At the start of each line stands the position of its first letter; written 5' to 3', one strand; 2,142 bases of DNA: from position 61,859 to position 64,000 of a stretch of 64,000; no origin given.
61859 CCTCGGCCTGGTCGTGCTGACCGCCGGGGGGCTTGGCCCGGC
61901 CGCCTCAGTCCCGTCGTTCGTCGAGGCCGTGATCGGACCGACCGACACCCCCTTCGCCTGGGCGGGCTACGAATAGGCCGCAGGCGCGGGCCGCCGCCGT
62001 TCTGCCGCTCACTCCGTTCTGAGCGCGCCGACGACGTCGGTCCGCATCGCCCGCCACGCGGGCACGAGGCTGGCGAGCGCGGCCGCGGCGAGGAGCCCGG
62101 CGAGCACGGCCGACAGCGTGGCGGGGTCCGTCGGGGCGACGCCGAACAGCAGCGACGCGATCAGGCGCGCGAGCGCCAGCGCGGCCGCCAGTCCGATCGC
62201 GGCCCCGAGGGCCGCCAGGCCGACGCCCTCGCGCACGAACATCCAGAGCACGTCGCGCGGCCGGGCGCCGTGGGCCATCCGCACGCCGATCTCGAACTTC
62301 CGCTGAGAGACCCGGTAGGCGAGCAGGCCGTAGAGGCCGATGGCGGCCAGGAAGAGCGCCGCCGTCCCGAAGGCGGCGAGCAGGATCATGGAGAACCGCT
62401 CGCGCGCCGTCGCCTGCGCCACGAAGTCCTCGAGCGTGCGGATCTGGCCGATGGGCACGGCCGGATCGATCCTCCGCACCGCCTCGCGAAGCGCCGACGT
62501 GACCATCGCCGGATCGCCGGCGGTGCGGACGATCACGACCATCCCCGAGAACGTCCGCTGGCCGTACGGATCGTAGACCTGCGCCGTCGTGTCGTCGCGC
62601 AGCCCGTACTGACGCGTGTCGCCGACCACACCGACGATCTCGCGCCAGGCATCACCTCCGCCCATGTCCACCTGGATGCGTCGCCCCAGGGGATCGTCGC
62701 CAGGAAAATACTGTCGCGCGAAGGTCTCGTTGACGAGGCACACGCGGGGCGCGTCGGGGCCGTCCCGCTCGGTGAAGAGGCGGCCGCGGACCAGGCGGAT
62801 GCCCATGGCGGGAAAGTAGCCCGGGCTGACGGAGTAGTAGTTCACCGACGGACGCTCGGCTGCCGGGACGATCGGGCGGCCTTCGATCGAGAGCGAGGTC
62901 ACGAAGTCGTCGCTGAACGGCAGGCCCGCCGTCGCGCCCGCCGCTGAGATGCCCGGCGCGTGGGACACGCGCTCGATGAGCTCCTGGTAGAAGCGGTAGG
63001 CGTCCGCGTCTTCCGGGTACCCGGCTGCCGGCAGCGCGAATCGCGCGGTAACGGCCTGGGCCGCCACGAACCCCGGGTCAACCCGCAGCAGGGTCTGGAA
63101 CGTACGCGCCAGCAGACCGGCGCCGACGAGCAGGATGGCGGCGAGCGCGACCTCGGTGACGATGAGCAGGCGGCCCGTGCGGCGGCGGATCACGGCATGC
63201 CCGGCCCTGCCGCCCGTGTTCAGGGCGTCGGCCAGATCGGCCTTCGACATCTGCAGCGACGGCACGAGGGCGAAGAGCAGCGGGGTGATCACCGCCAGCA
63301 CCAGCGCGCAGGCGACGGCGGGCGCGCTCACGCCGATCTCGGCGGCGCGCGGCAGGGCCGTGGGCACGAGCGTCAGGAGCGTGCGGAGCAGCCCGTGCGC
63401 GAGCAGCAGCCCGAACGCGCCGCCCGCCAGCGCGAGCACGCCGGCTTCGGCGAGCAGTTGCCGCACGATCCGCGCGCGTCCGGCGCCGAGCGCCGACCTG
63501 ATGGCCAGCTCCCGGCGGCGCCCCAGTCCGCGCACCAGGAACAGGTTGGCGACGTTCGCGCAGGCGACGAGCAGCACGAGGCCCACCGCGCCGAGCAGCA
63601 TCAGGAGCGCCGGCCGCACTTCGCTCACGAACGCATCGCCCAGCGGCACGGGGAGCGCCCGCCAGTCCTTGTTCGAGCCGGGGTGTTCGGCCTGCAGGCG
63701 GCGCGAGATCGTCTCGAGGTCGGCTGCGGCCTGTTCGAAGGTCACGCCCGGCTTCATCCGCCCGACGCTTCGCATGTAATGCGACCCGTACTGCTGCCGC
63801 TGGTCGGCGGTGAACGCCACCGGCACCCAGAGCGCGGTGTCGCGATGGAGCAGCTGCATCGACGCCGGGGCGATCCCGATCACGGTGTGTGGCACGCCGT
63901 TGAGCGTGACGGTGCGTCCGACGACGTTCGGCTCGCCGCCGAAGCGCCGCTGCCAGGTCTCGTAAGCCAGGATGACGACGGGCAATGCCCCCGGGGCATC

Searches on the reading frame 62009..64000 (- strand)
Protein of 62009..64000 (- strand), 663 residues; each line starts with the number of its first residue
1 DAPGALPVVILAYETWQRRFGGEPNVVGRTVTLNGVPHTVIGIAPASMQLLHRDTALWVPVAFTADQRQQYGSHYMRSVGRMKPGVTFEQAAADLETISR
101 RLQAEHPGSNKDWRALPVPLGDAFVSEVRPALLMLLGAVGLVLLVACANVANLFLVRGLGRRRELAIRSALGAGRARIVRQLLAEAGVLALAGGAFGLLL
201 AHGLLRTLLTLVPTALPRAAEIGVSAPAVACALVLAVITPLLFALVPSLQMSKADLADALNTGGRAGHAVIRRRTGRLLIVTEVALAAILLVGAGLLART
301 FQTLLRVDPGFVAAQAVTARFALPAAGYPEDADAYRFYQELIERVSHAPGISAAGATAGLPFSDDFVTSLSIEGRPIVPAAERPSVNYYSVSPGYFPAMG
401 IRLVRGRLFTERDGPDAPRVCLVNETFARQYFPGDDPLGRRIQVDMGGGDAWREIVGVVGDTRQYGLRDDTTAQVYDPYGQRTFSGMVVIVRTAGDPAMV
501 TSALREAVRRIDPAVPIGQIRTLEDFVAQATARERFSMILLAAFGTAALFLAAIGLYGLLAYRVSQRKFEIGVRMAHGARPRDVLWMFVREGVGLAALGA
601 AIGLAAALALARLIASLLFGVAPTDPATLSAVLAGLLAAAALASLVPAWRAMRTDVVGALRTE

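Call 64: search_protein_families(library=pfam, proteins=[window:62009-64000:-], max_evalue=0.00001)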
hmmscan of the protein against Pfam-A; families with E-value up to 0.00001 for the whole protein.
window:62009-64000:- (663 aa): 2 families
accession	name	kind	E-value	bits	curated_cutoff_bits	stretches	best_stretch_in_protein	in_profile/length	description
PF02687.27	FtsX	-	1.5e-28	99.7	25.5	2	543-655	2-119/120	FtsX-like permease C-terminal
PF12704.14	MacB_PCD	-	1.1e-26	94.8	27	2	285-506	14-206/207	MacB-like periplasmic core domain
